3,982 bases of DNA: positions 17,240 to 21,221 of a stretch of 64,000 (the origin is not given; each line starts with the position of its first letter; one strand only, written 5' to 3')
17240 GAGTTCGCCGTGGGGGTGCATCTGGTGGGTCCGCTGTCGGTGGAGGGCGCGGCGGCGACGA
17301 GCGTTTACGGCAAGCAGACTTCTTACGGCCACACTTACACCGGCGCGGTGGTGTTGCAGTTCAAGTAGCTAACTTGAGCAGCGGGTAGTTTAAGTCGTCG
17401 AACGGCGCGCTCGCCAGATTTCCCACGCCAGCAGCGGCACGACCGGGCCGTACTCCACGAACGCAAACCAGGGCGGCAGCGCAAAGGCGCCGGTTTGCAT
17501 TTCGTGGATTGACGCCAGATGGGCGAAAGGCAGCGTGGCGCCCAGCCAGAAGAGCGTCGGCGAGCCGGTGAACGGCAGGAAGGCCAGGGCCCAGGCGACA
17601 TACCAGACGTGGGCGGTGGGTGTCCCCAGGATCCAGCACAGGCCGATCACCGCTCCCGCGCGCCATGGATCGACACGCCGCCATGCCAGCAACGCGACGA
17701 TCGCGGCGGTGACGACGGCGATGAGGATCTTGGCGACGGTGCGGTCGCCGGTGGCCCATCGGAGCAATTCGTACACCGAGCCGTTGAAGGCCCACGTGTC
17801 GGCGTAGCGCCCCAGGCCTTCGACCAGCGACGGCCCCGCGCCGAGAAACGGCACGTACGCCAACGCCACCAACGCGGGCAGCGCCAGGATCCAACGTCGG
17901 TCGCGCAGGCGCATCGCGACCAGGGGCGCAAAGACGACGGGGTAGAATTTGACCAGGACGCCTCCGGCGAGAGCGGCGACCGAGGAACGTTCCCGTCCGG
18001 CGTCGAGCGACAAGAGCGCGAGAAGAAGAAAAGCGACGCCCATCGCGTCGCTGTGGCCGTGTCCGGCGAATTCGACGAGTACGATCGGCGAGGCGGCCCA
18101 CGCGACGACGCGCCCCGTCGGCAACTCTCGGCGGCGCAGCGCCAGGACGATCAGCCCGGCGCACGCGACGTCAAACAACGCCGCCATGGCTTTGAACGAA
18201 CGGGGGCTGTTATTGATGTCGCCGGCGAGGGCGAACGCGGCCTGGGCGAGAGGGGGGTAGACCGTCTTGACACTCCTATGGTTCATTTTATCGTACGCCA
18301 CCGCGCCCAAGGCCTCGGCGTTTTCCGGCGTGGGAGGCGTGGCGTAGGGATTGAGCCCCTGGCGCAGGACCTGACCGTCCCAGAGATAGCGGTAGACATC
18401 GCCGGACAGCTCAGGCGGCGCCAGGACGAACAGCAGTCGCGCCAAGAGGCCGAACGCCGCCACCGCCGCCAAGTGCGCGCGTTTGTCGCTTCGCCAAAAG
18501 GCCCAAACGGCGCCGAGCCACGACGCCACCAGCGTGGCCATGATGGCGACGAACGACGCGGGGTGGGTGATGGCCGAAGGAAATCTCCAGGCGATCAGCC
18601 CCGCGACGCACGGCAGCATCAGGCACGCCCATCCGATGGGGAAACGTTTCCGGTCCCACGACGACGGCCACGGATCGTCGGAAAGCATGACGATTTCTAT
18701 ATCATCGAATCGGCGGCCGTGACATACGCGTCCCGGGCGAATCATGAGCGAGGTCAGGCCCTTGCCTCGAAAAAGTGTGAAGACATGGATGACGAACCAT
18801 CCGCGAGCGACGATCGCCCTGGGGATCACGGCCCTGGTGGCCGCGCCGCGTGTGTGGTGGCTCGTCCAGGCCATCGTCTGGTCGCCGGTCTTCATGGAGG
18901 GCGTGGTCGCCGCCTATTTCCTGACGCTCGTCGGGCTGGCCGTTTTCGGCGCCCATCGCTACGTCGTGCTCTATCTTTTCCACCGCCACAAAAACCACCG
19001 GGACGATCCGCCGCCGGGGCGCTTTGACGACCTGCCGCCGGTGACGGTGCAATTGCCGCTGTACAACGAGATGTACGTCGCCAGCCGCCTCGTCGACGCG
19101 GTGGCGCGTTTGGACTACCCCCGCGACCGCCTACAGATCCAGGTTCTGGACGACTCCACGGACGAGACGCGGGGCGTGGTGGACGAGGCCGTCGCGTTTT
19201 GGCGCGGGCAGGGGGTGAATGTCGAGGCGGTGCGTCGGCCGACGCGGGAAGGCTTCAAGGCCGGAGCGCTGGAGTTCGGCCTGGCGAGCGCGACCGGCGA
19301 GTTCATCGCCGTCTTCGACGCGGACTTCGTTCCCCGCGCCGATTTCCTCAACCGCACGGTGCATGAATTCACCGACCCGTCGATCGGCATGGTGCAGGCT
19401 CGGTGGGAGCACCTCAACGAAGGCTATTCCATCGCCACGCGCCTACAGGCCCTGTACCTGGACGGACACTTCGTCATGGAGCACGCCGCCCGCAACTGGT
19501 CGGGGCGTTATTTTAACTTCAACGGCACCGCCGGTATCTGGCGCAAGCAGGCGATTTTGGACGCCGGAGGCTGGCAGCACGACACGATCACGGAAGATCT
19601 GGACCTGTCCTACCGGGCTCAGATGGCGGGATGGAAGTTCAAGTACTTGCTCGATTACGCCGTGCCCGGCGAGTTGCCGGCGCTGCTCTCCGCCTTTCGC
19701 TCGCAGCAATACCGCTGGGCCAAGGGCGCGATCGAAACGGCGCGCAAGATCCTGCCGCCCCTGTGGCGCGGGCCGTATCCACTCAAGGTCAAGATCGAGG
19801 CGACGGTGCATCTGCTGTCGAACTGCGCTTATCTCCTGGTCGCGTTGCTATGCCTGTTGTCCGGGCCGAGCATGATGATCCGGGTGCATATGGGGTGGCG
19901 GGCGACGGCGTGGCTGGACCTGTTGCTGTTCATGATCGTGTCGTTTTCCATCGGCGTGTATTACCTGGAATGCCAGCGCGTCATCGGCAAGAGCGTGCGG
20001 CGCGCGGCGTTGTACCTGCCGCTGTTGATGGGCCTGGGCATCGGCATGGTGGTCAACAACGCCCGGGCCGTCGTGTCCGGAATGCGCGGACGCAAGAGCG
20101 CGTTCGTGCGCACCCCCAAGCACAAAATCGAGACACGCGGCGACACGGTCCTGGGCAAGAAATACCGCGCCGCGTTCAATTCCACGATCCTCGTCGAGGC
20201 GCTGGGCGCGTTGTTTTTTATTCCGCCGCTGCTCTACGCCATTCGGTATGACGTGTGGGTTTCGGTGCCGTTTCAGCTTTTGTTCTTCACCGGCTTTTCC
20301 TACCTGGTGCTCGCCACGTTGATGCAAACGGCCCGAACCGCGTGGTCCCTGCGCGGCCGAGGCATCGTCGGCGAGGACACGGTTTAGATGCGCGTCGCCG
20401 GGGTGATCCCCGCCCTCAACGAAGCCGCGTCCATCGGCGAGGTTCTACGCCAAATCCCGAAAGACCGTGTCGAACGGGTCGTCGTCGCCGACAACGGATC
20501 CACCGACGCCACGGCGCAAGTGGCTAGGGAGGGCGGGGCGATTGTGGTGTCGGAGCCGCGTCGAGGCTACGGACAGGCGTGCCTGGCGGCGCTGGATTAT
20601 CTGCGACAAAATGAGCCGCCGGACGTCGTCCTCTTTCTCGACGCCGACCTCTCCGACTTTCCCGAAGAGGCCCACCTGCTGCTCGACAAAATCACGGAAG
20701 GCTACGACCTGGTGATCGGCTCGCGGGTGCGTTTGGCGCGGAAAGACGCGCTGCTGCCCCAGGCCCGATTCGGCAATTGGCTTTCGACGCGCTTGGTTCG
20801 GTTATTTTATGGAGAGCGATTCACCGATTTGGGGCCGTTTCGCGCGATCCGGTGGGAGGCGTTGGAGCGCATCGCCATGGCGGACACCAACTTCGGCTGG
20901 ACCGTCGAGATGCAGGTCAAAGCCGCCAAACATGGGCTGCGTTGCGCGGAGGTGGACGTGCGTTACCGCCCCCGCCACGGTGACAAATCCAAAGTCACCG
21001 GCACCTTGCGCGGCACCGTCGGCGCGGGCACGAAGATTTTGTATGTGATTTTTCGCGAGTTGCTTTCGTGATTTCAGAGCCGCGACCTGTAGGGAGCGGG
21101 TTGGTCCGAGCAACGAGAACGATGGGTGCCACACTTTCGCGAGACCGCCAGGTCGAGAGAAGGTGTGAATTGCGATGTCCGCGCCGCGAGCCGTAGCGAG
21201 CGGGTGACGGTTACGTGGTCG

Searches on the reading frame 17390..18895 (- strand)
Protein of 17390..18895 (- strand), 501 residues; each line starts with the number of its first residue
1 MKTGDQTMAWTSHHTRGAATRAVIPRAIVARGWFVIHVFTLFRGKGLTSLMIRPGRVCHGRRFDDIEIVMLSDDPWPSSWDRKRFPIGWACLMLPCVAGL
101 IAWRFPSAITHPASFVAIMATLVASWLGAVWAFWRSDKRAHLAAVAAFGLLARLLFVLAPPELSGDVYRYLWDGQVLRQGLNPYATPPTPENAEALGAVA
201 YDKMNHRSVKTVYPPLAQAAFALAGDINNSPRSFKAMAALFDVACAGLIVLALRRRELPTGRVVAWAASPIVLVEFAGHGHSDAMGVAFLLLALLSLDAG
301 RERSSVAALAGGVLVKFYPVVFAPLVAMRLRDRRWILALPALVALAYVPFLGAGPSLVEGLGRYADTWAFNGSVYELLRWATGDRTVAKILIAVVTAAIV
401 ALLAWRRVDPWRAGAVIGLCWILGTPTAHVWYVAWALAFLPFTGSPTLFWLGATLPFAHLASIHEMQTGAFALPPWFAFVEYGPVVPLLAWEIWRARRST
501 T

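Call 83: search_protein_families(library=pfam, proteins=[window:17390-18895:-], max_evalue=0.01)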
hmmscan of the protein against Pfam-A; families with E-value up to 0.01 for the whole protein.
window:17390-18895:- (501 aa): 1 family
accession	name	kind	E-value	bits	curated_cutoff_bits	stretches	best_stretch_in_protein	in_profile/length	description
PF09594.16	GT87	-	2.6e-05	24.5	25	1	212-416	2-222/237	Glycosyltransferase family 87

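Call 84: search_protein_families(library=ncbifam, proteins=[window:17390-18895:-], max_evalue=0.001)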
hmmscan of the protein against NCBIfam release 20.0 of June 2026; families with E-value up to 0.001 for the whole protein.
window:17390-18895:- (501 aa): 0 families

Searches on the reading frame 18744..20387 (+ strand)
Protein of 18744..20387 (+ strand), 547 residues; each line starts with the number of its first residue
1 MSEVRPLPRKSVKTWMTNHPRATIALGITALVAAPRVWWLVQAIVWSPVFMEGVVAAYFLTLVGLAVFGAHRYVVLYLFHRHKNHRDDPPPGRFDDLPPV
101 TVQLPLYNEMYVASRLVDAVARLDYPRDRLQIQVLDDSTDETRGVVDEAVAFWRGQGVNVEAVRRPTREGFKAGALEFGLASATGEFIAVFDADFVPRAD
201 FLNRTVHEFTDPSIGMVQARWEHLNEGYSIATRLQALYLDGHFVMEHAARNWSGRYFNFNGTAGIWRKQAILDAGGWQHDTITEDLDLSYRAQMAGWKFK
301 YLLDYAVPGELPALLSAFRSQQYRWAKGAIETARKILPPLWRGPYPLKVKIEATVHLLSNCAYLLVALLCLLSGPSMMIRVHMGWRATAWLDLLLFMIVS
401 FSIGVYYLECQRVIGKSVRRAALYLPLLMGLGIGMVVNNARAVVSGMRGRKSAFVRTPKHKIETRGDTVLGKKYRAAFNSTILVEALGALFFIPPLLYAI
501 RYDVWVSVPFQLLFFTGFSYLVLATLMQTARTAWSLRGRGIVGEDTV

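Call 23: search_protein_families(library=pfam, proteins=[window:18744-20387:+], max_evalue=0.001)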
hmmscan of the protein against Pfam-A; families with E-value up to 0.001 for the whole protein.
window:18744-20387:+ (547 aa): 4 families
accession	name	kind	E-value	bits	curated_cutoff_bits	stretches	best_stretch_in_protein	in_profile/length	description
PF13641.12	Glyco_tranf_2_3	-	1.7e-25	90.9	27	1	98-328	1-230/230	Glycosyltransferase like family 2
PF13632.12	Glyco_trans_2_3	-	2.1e-20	73.8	27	1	188-422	2-183/198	Glycosyl transferase family group 2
PF00535.33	Glycos_transf_2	-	6.3e-16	59.2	23.3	1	102-235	2-130/168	Glycosyl transferase family 2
PF13506.12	Glyco_transf_21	-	4.4e-11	43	21.7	1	172-327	18-174/174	Glycosyl transferase family 21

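Call 84: search_protein_families(library=ncbifam, proteins=[window:18744-20387:+], max_evalue=0.001)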
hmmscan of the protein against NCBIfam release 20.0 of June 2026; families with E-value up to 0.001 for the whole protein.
window:18744-20387:+ (547 aa): 11 families
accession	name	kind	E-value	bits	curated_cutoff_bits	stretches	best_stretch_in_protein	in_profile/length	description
TIGR03030.1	CelA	equivalog_domain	2.3e-34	118.5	699.1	1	23-332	58-380/714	UDP-forming cellulose synthase catalytic subunit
TIGR03937.1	PgaC_IcaA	equivalog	4.2e-26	91.9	422.3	1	57-378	7-319/407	poly-beta-1,6-N-acetyl-D-glucosamine synthase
NF008558.0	PRK11498.1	equivalog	3.4e-25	88.1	992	1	89-362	264-536/872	UDP-forming cellulose synthase catalytic subunit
TIGR03965.1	mycofact_glyco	equivalog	1.9e-23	83.1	280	1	94-334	70-305/467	mycofactocin biosynthesis glycosyltransferase MftF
NF041865.1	EpsU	equivalog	2.3e-13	49.9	700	1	60-419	4-355/394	exopolysaccharide biosynthesis GT2 family glycosyltransferase EpsU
TIGR03111.1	glyc2_xrt_Gpos1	hypoth_equivalog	6.9e-10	38.3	363.95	1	92-335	43-292/439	TIGR03111 family XrtG-associated glycosyltransferase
TIGR04242.1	nodulat_NodC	equivalog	7.4e-10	38.3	550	1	91-330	41-285/395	chitooligosaccharide synthase NodC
NF053846.1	glyco_with_XrtP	equivalog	1e-08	34.3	520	1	276-450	246-429/440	XrtP-associated glycosyltransferase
NF041875.1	EPS_EpsD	equivalog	7.8e-08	32.1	370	1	101-303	2-200/325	exopolysaccharide biosynthesis glycosyltransferase EpsD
TIGR03472.1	HpnI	equivalog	1.2e-07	30.9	310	1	71-328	16-271/373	bacteriohopanetetrol glucosamine biosynthesis glycosyltransferase HpnI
TIGR03469.1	HpnB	hypoth_equivalog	1.9e-05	23.9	379.25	1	85-216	31-167/386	hopene-associated glycosyltransferase HpnB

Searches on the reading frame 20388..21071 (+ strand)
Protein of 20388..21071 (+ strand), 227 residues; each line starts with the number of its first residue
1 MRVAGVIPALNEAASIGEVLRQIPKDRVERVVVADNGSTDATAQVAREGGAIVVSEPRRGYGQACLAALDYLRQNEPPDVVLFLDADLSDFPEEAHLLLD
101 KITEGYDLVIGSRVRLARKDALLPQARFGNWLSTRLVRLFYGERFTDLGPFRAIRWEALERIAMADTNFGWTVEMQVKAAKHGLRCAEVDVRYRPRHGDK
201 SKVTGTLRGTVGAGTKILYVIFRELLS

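Call 23: search_protein_families(library=pfam, proteins=[window:20388-21071:+], max_evalue=0.001)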
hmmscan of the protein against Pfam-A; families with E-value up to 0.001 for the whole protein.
window:20388-21071:+ (227 aa): 3 families
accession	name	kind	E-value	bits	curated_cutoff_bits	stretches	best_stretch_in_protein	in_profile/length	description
PF00535.33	Glycos_transf_2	-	9.2e-19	68.4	23.3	1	6-162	3-167/168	Glycosyl transferase family 2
PF13641.12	Glyco_tranf_2_3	-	0.00012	22.6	27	1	3-123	3-132/230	Glycosyltransferase like family 2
PF13704.12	Glyco_tranf_2_4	-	0.00019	22.3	27.5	1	11-87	2-81/98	Glycosyl transferase family 2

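Call 84: search_protein_families(library=ncbifam, proteins=[window:20388-21071:+], max_evalue=0.001)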
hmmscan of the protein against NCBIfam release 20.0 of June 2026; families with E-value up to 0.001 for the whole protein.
window:20388-21071:+ (227 aa): 9 families
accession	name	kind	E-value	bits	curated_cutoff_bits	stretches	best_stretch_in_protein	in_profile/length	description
TIGR04182.1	glyco_TIGR04182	equivalog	3.4e-37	128.4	325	1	3-223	2-216/293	S-layer glycoprotein N-glycosyltransferase AglJ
NF041391.1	DPhHxTase_Halo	equivalog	1.9e-23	82.5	375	1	9-221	3-209/213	dolichyl-phosphate hexose transferase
NF058614.1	PPMAGASynPpgS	equivalog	4.6e-14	52.4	370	1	6-120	5-121/226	polyprenyl-phospho-N-acetylgalactosaminyl synthase PpgS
NF010496.0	PRK13915.1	equivalog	2.2e-12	46.7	262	1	2-93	32-132/307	glucosyl-3-phosphoglycerate synthase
TIGR04283.1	glyco_like_mftF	equivalog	7.3e-11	42.1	182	1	6-142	4-137/221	TIGR04283 family arsenosugar biosynthesis glycosyltransferase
NF007986.1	PRK10714.1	equivalog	3.4e-10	39.4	529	1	2-197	7-204/316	undecaprenyl-phosphate 4-deoxy-4-formamido-L-arabinose transferase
NF041865.1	EpsU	equivalog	1.8e-07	30.5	700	1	6-96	44-141/394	exopolysaccharide biosynthesis GT2 family glycosyltransferase EpsU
NF047588.1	GlcsyltransPgfSStrep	equivalog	8.4e-06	25.2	500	1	14-121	14-129/308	glycosyltransferase PgfS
TIGR03469.1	HpnB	hypoth_equivalog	0.00013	21.1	379.25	1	3-49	46-95/386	hopene-associated glycosyltransferase HpnB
